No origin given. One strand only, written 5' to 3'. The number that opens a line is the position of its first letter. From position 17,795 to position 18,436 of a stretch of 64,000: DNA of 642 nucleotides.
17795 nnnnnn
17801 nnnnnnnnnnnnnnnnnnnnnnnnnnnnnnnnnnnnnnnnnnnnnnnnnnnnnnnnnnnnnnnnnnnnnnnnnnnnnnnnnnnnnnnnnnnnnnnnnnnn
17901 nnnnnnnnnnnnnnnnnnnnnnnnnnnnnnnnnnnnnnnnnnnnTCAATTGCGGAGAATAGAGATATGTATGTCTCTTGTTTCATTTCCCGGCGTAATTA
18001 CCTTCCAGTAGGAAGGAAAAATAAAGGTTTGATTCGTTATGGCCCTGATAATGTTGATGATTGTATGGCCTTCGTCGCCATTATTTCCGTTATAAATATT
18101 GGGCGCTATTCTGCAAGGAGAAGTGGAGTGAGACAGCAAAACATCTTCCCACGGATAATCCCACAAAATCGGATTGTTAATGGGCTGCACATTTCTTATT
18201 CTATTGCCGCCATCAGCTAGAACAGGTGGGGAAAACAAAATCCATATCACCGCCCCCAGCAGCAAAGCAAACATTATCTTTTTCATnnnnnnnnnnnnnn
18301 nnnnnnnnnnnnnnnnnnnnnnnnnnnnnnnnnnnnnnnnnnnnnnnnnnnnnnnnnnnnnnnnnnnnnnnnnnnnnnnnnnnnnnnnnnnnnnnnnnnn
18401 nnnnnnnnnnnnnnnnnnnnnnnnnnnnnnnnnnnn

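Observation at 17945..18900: Tandem diverged paralogs of a small secreted protein, with duplicated structured 5' leaders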

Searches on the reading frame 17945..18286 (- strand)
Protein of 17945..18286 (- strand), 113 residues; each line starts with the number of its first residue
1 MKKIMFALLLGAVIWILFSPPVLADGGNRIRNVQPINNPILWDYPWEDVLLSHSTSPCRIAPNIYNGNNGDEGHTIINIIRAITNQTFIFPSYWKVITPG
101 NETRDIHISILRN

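Call 10: search_protein_families(library=pfam, proteins=[window:17945-18286:-], max_evalue=0.01)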
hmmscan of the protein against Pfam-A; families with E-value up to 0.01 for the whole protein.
window:17945-18286:- (113 aa): 0 families

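Call 12: find_homologous_proteins(query=window:17945-18286:-, max_evalue=0.01)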
Query window:17945-18286:- (113 aa): 5 proteins with E <= 0.01 among 9 candidates.
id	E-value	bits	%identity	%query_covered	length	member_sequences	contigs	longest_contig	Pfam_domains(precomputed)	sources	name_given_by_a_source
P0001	7.3e-69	247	100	96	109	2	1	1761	-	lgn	-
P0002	4.5e-16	77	49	80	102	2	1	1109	-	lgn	-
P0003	2.1e-15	75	73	43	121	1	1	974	-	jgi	jgi:hypothetical protein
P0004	7.9e-15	73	71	43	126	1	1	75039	-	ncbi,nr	ncbi:MAG: hypothetical protein NT002_03815 [candidate division Zixibacteria bacterium]|nr:hypothetic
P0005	2.6e-12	65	67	43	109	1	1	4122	-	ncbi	-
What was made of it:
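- No NCBI-sourced protein matched pA (call 12).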

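Call 17: find_encoding_contigs(protein=P0005, flank=5000)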
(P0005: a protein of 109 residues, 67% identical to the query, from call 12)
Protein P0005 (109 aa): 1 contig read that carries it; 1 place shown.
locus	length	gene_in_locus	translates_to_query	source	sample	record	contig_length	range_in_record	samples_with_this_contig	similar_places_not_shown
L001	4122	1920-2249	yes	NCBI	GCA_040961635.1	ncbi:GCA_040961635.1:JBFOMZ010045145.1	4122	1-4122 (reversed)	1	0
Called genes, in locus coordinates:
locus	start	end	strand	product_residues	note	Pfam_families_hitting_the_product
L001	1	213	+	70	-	?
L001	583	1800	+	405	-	PF00515:TPR_1 (faint), PF07719:TPR_2 (faint), PF13181:TPR_8 (faint), PF13431:TPR_17 (faint), PF13414:TPR_11 (faint), PF13428:TPR_14 (faint), PF14559:TPR_19 (faint)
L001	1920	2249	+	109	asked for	-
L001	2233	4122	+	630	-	?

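Call 19: find_encoding_contigs(protein=P0002, flank=5000)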
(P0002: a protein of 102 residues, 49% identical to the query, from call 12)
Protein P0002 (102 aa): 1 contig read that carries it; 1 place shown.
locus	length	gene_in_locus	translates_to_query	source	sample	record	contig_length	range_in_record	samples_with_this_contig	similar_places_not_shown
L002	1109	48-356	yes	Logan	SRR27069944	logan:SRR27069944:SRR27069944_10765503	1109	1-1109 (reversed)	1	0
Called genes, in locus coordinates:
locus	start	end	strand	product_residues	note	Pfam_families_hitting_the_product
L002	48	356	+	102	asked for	-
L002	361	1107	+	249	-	?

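Call 20: find_encoding_contigs(protein=P0003, flank=5000)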
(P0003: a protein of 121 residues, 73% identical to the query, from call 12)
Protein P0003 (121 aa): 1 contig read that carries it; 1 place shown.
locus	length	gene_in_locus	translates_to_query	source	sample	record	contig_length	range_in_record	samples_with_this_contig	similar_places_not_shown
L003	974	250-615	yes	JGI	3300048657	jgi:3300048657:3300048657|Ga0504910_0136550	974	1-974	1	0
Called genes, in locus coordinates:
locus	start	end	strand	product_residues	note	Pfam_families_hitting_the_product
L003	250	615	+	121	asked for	-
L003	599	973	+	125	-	?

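Call 21: find_encoding_contigs(protein=P0001, flank=5000)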
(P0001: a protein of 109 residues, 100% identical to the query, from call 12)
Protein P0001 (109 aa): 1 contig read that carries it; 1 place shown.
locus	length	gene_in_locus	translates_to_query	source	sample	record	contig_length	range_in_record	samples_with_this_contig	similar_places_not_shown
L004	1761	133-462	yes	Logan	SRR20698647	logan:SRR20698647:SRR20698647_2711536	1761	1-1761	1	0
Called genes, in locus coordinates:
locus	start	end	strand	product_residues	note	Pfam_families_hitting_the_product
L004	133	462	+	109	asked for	-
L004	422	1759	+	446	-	?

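Call 29: find_homologous_proteins(query=A3, max_evalue=1)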
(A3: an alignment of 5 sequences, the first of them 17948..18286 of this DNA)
Query A3 (5 sequences) (113 aa, profile of the alignment): 5 proteins with E <= 1 among 915 candidates.
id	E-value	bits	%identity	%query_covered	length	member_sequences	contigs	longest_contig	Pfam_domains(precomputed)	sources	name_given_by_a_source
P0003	3.1e-55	203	73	43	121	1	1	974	-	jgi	jgi:hypothetical protein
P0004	3.0e-52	193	71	43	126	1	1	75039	-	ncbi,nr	ncbi:MAG: hypothetical protein NT002_03815 [candidate division Zixibacteria bacterium]|nr:hypothetic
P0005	8.1e-52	192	67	43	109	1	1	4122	-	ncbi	-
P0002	7.2e-46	173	49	80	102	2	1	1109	-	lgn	-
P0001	7.6e-38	147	100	96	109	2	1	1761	-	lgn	-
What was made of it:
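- Tried and rejected: Word-indexed protein searches with pA and with a 5-sequence profile found only the five members of its own clade (calls 12, 29).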

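Call 32: find_related_loci(query=A3, collection=metagenome_contigs, flank=6000)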
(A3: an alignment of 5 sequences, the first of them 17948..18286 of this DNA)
Query A3 (113 aa) in metagenome_contigs; peptide patterns used: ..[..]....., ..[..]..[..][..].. (x = any residue, [..] = any of these).
436 stretches matched a pattern, but none encodes a relative of the query by tblastn (E <= 1e-3).
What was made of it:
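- Tried and rejected: A metagenome_contigs scan with the protein profile gave 0 relatives (call 32).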

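Call 34: search_protein_representatives(alignment_id=A3)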
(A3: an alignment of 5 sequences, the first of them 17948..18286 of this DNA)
Query: 5 sequences, 109 profile positions. Proteins with E-value up to 0.001 (for the whole library): 8; up to 1e-10: 3; up to 1e-30: 3. The best 8 are listed.
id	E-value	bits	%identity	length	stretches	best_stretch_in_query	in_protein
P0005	2.6e-52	191.9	-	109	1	1-109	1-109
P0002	2.3e-46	172.8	-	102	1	1-101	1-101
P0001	2.4e-38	147.0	-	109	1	5-107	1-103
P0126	4.2e-06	43.3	-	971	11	29-82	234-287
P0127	5.1e-06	43.0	-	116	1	1-74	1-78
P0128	5.8e-06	42.8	-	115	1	1-104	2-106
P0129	5.4e-05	39.7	-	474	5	21-47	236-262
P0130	9.9e-05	38.8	-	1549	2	17-35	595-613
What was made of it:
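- Homologs were found in four other assemblies and two distant representatives (calls 12, 34).
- Tried and rejected: A full HMM scan of 1.8 billion representatives added only two distant members, P0127 and P0128 (E about 5e-6; call 34).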

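Call 65: search_protein_families(library=ncbifam, proteins=[window:17945-18286:-], max_evalue=0.1)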
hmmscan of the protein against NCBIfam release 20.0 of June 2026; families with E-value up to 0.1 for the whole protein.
window:17945-18286:- (113 aa): 0 families

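Call 71: predict_structure(alignment_id=A3)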
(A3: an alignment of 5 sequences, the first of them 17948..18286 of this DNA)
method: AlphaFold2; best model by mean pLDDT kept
length: 113 residues; sequences in the alignment: 5
mean_pLDDT: 47.0   pTM: 0.21
mean pLDDT of the five models: 47.0, 45.8, 45.4, 44.3, 42.8
residues with pLDDT >= 90: 0; 70-90: 17; 50-70: 10; < 50: 86
segments of 3 or more residues with pLDDT < 50: 29-113
pLDDT, mean of each block of 10 residues (from residue 1): 81 75 51 44 42 36 35 39 39 39 39 31
secondary structure, 60 per line:
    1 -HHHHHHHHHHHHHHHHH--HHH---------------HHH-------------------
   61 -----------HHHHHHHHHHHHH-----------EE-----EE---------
elements in order: H2-18 H72-84
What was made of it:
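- AF2 gives no confident fold for pA (pLDDT 47; call 71). The mature region is predicted to be unstructured, as suits a TPR-groove ligand (call 71). AF2 confidence for pA is low (call 71).
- Tried and rejected: AF2 on pA gave pLDDT 47, so I ran no fold search on it (call 71).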

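Call 84: search_solved_structures(query=A3, max_evalue=10)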
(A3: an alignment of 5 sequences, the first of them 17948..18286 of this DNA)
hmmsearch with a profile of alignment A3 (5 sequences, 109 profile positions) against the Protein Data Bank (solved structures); distinct sequences matched with E-value up to 10: 1.
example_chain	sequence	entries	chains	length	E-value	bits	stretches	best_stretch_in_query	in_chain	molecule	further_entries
9e0j_P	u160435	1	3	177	1.3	12.7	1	1-30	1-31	Photosystem I reaction center subunit III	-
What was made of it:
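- There is no match in Pfam, NCBIfam or PDB (calls 10, 65, 84).
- Tried and rejected: A PDB profile search gave nothing meaningful (call 84).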
